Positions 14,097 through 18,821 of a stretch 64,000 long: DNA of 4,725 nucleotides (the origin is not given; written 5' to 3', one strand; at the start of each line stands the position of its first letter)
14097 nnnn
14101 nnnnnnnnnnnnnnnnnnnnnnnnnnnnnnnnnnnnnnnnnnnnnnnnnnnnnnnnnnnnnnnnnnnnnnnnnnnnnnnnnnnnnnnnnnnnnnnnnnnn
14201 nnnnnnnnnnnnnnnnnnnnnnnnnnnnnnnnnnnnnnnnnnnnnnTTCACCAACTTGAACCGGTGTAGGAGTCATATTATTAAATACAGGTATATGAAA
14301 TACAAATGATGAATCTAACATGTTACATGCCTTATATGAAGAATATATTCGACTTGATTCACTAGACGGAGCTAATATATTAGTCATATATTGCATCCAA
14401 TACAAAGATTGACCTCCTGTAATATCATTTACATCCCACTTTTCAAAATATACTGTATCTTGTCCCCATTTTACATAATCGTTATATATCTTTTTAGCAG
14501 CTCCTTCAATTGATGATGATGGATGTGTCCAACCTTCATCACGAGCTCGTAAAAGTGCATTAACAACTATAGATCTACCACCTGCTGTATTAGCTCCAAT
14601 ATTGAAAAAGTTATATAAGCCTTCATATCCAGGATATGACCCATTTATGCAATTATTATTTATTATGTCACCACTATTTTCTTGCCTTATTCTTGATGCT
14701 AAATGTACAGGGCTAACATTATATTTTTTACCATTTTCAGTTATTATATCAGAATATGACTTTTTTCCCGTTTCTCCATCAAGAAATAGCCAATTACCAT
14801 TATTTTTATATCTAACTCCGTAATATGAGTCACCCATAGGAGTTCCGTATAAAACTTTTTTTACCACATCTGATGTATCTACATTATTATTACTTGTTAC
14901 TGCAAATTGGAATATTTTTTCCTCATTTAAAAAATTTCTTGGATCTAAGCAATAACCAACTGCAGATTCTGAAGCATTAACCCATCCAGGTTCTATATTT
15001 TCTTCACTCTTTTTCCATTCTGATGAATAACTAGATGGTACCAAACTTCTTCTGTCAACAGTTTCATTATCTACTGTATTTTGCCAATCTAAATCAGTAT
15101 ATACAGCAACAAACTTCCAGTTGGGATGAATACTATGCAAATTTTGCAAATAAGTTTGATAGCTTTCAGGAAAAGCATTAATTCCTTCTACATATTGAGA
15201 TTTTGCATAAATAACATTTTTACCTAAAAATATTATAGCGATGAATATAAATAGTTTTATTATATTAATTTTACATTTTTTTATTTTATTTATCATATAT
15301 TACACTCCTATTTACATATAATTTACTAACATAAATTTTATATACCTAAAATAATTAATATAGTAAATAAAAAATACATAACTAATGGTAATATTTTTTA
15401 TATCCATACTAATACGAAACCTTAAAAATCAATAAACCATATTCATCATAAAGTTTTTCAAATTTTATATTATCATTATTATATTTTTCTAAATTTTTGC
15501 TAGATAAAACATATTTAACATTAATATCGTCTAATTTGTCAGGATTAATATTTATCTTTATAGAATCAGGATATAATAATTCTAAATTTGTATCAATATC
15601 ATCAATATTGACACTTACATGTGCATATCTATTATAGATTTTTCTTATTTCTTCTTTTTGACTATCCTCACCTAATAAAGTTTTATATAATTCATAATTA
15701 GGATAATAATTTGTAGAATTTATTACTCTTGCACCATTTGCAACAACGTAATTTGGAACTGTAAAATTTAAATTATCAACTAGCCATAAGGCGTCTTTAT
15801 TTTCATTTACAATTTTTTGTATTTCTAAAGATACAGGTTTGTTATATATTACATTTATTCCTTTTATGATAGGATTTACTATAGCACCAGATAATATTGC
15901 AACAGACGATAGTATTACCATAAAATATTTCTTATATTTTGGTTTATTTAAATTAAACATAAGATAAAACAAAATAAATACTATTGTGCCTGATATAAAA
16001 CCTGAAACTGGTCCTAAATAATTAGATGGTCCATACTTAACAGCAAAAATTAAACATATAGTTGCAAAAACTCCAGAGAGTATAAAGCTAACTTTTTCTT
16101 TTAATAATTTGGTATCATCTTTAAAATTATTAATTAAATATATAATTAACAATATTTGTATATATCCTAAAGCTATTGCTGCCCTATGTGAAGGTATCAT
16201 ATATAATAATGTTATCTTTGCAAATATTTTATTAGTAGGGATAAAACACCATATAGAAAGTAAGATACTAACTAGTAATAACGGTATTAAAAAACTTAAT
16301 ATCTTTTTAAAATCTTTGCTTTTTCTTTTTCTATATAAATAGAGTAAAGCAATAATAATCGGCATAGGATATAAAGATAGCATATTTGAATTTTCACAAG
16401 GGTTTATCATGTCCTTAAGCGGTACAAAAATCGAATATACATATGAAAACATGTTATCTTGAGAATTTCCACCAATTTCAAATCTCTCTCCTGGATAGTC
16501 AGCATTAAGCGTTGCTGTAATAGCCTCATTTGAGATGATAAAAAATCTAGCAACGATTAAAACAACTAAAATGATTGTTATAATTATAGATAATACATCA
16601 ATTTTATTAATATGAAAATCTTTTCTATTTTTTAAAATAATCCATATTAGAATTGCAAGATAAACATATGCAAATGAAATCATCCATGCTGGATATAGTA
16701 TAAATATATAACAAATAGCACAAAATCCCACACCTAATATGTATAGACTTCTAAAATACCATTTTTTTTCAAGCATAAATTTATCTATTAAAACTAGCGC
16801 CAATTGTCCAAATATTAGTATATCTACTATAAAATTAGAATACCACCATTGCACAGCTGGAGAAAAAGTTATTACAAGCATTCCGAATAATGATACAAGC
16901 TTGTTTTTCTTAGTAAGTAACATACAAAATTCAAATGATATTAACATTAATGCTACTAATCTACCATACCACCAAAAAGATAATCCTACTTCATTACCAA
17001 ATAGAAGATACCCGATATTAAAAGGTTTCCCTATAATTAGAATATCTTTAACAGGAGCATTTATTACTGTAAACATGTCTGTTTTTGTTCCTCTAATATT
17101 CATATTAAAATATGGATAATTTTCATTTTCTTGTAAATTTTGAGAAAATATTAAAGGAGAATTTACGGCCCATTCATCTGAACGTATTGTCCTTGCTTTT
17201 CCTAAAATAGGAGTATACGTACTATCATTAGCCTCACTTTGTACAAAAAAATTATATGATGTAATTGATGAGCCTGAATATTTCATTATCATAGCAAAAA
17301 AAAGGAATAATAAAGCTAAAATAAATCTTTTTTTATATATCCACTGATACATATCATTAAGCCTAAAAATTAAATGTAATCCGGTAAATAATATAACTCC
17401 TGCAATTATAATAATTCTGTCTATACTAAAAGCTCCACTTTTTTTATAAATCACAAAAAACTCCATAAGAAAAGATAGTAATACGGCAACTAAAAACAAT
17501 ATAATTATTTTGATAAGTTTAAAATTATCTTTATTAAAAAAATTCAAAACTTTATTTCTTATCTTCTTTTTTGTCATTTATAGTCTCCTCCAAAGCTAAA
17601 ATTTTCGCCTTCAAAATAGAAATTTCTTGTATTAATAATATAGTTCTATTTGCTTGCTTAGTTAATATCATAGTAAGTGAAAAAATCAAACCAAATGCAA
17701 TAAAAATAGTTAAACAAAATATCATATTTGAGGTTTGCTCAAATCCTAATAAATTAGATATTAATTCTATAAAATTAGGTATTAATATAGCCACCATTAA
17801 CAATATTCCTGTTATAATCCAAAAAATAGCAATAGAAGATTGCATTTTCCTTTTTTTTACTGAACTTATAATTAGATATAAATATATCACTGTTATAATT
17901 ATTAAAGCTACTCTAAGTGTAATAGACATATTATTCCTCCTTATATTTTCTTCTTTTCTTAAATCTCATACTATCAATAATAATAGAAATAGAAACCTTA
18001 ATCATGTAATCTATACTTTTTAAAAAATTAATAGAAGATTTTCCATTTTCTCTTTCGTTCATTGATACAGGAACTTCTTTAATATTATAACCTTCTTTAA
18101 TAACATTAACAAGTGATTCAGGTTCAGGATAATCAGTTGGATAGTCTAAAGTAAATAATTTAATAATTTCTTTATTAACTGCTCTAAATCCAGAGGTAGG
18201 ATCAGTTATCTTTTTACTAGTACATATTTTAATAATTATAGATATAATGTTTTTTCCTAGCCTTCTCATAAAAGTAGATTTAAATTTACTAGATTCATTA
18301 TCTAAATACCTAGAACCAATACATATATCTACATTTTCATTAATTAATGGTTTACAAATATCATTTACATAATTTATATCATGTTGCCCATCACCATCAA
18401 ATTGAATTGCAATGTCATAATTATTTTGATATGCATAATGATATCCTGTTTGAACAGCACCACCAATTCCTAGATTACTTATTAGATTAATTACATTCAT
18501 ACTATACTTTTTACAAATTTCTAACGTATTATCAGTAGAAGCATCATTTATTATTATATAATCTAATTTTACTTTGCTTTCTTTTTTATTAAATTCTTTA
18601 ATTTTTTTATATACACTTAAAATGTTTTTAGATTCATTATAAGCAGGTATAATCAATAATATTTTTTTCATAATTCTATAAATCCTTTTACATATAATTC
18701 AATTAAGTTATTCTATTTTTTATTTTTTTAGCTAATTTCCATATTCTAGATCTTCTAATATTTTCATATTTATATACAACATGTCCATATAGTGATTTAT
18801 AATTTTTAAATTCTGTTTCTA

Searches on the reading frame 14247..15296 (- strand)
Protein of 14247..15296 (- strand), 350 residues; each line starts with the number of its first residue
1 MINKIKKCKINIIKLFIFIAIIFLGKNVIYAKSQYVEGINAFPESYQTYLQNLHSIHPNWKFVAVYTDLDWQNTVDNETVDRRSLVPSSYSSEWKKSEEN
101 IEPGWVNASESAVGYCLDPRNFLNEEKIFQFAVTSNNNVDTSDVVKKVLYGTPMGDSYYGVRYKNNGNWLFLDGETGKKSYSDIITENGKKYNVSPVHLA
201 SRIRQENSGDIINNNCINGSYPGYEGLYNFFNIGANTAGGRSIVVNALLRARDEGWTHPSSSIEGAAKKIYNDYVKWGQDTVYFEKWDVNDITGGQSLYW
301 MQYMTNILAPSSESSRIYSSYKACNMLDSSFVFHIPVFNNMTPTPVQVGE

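Call 81: search_solved_structures(query=window:14247-15296:-, max_evalue=0.01)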
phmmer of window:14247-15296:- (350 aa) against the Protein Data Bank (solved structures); distinct sequences matched with E-value up to 0.01: 3.
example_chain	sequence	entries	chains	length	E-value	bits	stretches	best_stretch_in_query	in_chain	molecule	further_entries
4pi7_A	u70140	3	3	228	6e-07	32.3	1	180-291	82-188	Autolysin E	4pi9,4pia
4pi8_A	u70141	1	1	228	2.3e-06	30.4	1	180-291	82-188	Autolysin E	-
6fxo_A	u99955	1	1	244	3.5e-05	26.5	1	207-288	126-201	Bifunctional autolysin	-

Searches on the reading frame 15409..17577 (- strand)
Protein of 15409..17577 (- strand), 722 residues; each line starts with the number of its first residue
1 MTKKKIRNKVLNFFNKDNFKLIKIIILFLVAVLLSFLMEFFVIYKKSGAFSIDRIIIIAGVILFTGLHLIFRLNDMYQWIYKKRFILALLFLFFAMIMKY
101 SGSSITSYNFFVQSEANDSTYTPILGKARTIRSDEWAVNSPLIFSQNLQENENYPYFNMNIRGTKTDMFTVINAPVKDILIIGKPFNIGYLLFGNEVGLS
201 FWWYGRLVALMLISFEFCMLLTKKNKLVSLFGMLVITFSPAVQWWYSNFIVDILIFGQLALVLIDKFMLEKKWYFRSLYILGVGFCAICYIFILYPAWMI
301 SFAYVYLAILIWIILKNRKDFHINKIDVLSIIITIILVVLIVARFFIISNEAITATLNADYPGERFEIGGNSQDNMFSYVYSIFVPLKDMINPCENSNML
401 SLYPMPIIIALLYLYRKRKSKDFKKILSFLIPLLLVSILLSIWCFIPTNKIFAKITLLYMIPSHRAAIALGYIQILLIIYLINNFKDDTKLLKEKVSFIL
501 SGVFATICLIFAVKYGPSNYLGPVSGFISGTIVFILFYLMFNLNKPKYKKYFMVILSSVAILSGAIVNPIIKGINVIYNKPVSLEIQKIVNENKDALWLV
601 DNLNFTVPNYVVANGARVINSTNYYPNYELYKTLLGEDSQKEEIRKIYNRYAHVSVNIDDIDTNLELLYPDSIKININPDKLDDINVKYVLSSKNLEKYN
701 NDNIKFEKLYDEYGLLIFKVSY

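Call 3: search_protein_families(library=pfam, proteins=[window:15409-17577:-], max_evalue=0.01)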
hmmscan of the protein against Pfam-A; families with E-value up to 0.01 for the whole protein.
window:15409-17577:- (722 aa): 2 families
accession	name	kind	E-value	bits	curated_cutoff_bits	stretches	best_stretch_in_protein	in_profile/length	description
PF24677.1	DUF7657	-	5.6e-105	351.8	26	1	84-483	3-400/401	Domain of unknown function (DUF7657)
PF24672.1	DUF7654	-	4.5e-36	124.1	27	1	577-721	2-142/145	Domain of unknown function (DUF7654)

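Call 4: search_protein_families(library=ncbifam, proteins=[window:15409-17577:-], max_evalue=0.01)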
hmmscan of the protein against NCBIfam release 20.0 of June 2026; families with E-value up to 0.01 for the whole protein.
window:15409-17577:- (722 aa): 0 families

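Call 44: find_homologous_proteins(query=window:15409-17577:-, max_evalue=1e-10)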
Query window:15409-17577:- (722 aa): 558 proteins with E <= 1e-10 among 8000 candidates; the best 120 are listed.
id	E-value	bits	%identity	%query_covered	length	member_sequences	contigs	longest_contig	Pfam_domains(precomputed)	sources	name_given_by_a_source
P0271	0.0e+0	1573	100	100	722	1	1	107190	PF24672.2,PF24677.2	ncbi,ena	-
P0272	0.0e+0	1211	75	100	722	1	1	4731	PF24672.2,PF24677.2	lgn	-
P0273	0.0e+0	1116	68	100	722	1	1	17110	PF24672.2,PF24677.2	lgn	-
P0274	0.0e+0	1062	63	100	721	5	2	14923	PF24672.2,PF24677.2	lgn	-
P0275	0.0e+0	1052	64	99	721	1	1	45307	PF24672.2,PF24677.2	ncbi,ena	-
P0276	4.5e-276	936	59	100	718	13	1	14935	PF24672.2,PF24677.2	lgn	-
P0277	1.2e-247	842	54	99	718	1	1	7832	PF24672.2,PF24677.2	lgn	-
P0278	2.5e-246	838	51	100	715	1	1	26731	PF24672.2,PF24677.2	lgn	-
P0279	7.7e-243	826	53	100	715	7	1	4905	PF24672.2,PF24677.2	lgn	-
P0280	1.4e-242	825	52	100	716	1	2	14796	PF24672.2,PF24677.2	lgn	-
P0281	5.5e-238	810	52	99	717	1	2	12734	PF24672.2,PF24677.2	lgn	-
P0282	1.3e-229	782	51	99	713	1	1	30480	PF24672.2,PF24677.2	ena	-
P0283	2.5e-228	778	50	99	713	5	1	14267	PF24672.2,PF24677.2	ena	-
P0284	5.7e-224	764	49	99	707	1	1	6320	PF24672.2,PF24677.2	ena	-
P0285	6.0e-224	764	48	99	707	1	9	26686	PF24672.2,PF24677.2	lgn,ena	-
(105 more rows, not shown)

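Call 46: find_encoding_contigs(protein=P0271, flank=2000, max_places=2)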
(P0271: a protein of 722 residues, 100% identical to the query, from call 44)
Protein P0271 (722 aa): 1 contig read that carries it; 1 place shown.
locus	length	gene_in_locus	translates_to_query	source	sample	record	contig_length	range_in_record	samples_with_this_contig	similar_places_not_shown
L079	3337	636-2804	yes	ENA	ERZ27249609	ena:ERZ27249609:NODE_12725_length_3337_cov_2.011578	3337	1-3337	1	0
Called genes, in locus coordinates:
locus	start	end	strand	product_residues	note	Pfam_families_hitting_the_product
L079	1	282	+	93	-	?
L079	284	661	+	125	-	PF10066:DUF2304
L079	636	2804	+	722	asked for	PF24677:DUF7657, PF24672:DUF7654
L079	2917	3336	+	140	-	?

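Call 58: predict_structure(alignment_id=A2)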
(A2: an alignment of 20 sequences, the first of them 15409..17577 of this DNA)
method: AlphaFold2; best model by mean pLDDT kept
length: 722 residues; sequences in the alignment: 20
mean_pLDDT: 83.0   pTM: 0.86
mean pLDDT of the five models: 83.0, 82.6, 81.7, 79.0, 76.0
residues with pLDDT >= 90: 284; 70-90: 325; 50-70: 92; < 50: 21
segments of 3 or more residues with pLDDT < 50: 152-154, 173-175, 358-364
pLDDT, mean of each block of 10 residues (from residue 1): 58 59 90 95 84 91 88 82 92 93 82 81 80 52 68 54 59 53 75 84 92 96 92 95 80 92 95 91 88 67 94 91 86 90 72 53 62 86 79 80 92 92 91 96 90 83 89 97 88 90 92 81 84 95 93 95 84 88 94 89 82 85 61 79 66 76 75 81 90 93 93 94 91
secondary structure, 60 per line:
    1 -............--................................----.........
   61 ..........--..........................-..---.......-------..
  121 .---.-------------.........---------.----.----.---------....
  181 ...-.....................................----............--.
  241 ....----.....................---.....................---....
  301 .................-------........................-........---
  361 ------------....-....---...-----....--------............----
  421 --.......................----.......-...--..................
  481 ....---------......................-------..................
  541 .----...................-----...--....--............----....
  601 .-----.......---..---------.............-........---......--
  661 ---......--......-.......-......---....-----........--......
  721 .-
elements in order (helices of 4 or more, strands of 3 or more residues): H2-13 H16-47 H52-70 H73-98 H105-111 H139-147 H177-183 H185-221 H226-237 H240-244 H249-269 H273-293 H297-317 H325-348 H350-357 H373-376 H378-381 H393-396 H405-416 H423-445 H450-456 H463-484 H494-515 H523-541 H546-564 E570-572 H575-578 H581-592 E597-601 H607-613 H628-640 H642-649 E653-658 E664-669 E672-677 H679-685 E687-692 H696-699 E705-712 E715-721

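Call 63: fold_search(model_id=the predicted structure, library=pdb)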
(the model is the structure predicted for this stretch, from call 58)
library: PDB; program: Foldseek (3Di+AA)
matches with E <= 10: 236; with E <= 0.001: 2
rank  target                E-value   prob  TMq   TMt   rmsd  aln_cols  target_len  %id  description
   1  5ezm                  1.5e-04  1.00  0.33  0.40  10.3       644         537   11  Crystal Structure of ArnT from Cupriavidus metallidurans in the apo state (released 2016-02-17)
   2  5f15                  1.7e-04  1.00  0.33  0.40  11.5       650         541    9  Crystal Structure of ArnT from Cupriavidus metallidurans bound to Undecaprenyl phosphate (released 2016-02-17)
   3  8if8_C                1.8e-03  1.00  0.32  0.37  15.6       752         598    9  Arabinosyltransferase AftA (released 2023-05-31)
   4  8if8_B                6.2e-03  0.99  0.31  0.34  14.2       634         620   10  Arabinosyltransferase AftA (released 2023-05-31)
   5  6w98_A                1.1e-02  0.99  0.33  0.21  12.7       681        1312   10  Single-Particle Cryo-EM Structure of Arabinofuranosyltransferase AftD from Mycobacteria (released 2020-05-13)
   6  8agc_A                1.6e-02  0.94  0.27  0.28  13.9       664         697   11  Structure of yeast oligosaccharylransferase complex with lipid-linked oligosaccharide and non-acceptor peptide bound (released 2022-12-07)
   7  6snh_X                2.3e-02  0.94  0.25  0.33  16.4       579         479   12  Cryo-EM structure of yeast ALG6 in complex with 6AG9 Fab and Dol25-P-Glc (released 2020-03-11)
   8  6s7t_A                2.7e-02  0.94  0.29  0.29  15.0       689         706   12  Cryo-EM structure of human oligosaccharyltransferase complex OST-B (released 2019-12-18)
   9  6c26_A                2.9e-02  0.96  0.29  0.32  14.2       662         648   12  The Cryo-EM structure of a eukaryotic oligosaccharyl transferase complex (released 2018-01-31)
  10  5ogl_A                3.2e-02  0.94  0.29  0.29  12.7       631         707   10  Structure of bacterial oligosaccharyltransferase PglB in complex with an acceptor peptide and an lipid-linked oligosac (released 2017-10-25)
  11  7oci_F                3.5e-02  0.93  0.30  0.33  14.6       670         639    9  Cryo-EM structure of yeast Ost6p containing oligosaccharyltransferase complex (released 2022-02-16)
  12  6s7o_A                3.9e-02  0.91  0.28  0.30  14.4       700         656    9  Cryo-EM structure of human oligosaccharyltransferase complex OST-A (released 2019-12-18)
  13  7bvc_A                7.4e-02  0.77  0.25  0.19  11.7       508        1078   11  Cryo-EM structure of Mycobacterium smegmatis arabinosyltransferase EmbA-EmbB-AcpM2 in complex with ethambutol (released 2020-04-29)
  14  8jzr                  7.4e-02  0.13  0.09  0.12  23.4       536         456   11  Outward_facing SLC15A4 monomer (released 2023-09-27)
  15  9emb_B                1.0e-01  0.12  0.10  0.12  23.7       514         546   12  Structure of KefC Asp156Asn variant (released 2024-06-05)
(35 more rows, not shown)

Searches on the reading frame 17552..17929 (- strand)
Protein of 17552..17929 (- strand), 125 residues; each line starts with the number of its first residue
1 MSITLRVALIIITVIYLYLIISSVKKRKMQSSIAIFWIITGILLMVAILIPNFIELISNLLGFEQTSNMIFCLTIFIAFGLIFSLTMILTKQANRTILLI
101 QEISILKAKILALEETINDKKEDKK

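Call 3: search_protein_families(library=pfam, proteins=[window:17552-17929:-], max_evalue=0.01)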
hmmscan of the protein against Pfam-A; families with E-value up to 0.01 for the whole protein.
window:17552-17929:- (125 aa): 2 families
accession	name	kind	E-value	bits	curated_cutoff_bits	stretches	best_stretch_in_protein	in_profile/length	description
PF10066.14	DUF2304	-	1.6e-21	77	25.5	1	5-108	2-105/106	Uncharacterized conserved protein (DUF2304)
PF10318.15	7TM_GPCR_Srh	-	0.0011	18.5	26.3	1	9-98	204-296/302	Serpentine type 7TM GPCR chemoreceptor Srh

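Call 4: search_protein_families(library=ncbifam, proteins=[window:17552-17929:-], max_evalue=0.01)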
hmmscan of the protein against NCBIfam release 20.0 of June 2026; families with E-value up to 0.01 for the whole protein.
window:17552-17929:- (125 aa): 0 families

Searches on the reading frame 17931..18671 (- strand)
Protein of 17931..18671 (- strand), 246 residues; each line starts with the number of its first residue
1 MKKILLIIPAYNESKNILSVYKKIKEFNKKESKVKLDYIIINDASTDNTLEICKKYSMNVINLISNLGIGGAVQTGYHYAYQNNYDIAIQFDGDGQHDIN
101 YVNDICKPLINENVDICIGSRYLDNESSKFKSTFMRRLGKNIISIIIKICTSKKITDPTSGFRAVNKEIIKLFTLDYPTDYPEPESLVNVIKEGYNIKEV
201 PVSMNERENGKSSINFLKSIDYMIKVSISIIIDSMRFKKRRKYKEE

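Call 3: search_protein_families(library=pfam, proteins=[window:17931-18671:-], max_evalue=0.01)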
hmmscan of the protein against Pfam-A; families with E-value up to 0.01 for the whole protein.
window:17931-18671:- (246 aa): 1 family
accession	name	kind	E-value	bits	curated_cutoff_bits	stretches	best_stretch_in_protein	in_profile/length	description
PF00535.33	Glycos_transf_2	-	2.9e-21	76.6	23.3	1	6-170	2-164/168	Glycosyl transferase family 2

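Call 4: search_protein_families(library=ncbifam, proteins=[window:17931-18671:-], max_evalue=0.01)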
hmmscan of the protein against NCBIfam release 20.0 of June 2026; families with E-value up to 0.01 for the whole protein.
window:17931-18671:- (246 aa): 13 families
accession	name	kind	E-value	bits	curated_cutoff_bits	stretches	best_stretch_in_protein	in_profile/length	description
NF058614.1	PPMAGASynPpgS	equivalog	1.4e-24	86.8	370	1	5-210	3-202/226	polyprenyl-phospho-N-acetylgalactosaminyl synthase PpgS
TIGR04182.1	glyco_TIGR04182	equivalog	1.5e-22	80.3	325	1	5-216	3-203/293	S-layer glycoprotein N-glycosyltransferase AglJ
NF041391.1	DPhHxTase_Halo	equivalog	3.3e-16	58.9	375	1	10-218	3-196/213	dolichyl-phosphate hexose transferase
NF047588.1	GlcsyltransPgfSStrep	equivalog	3.3e-15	56.1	500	1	3-230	2-221/308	glycosyltransferase PgfS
NF007986.1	PRK10714.1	equivalog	3.8e-11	42.6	529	1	2-232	6-228/316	undecaprenyl-phosphate 4-deoxy-4-formamido-L-arabinose transferase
TIGR01556.1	rhamnosyltran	subfamily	7.5e-08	31.9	200.55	1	34-136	17-125/281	rhamnosyltransferase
TIGR03937.1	PgaC_IcaA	equivalog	1.2e-07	31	422.3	1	2-109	45-150/407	poly-beta-1,6-N-acetyl-D-glucosamine synthase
NF007482.0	PRK10073.1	equivalog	1.3e-05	24.4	423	1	3-77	7-81/334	glycosyltransferase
TIGR04283.1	glyco_like_mftF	equivalog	1.6e-05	24.6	182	1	6-63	3-56/221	TIGR04283 family arsenosugar biosynthesis glycosyltransferase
NF038302.1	EPS_HpsE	equivalog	2.8e-05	23.2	300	1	6-61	5-59/307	hormogonium polysaccharide biosynthesis glycosyltransferase HpsE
NF010496.0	PRK13915.1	equivalog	0.00012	21.3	262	1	3-63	32-91/307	glucosyl-3-phosphoglycerate synthase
NF047683.1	TeichurnBiosyTuaG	equivalog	0.0026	17.4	400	1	3-58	7-58/252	teichuronic acid biosynthesis protein TuaG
NF053739.1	GlytfEpsEBac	equivalog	0.0083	15.1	450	0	34-64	29-59/265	glycosyltransferase EpsE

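Call 75: search_solved_structures(query=window:17931-18671:-, max_evalue=0.00001)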
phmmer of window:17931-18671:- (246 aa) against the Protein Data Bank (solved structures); distinct sequences matched with E-value up to 0.00001: 7.
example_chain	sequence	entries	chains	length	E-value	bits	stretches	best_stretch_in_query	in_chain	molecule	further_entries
5mlz_A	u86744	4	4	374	1.5e-14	57.2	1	3-222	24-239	Dolichol monophosphate mannose synthase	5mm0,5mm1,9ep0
9bhc_C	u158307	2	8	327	7.3e-08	35.4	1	2-226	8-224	Undecaprenyl-phosphate 4-deoxy-4-formamido-L-arabinose transferase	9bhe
8vxh_A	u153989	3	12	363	9.8e-08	35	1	2-226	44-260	Undecaprenyl-phosphate 4-deoxy-4-formamido-L-arabinose transferase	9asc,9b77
9hwj_A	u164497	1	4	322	1.1e-06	31.5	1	2-226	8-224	Undecaprenyl-phosphate 4-deoxy-4-formamido-L-arabinose transferase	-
5ekp_C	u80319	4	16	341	3e-06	30.1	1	4-172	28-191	Uncharacterized glycosyltransferase sll0501 | Glycosyltransferase sll0501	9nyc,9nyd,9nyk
9nye_A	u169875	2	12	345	3.1e-06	30.1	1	4-172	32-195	Glycosyltransferase sll0501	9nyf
5eke_A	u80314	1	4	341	3.2e-06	30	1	4-171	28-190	Uncharacterized glycosyltransferase sll0501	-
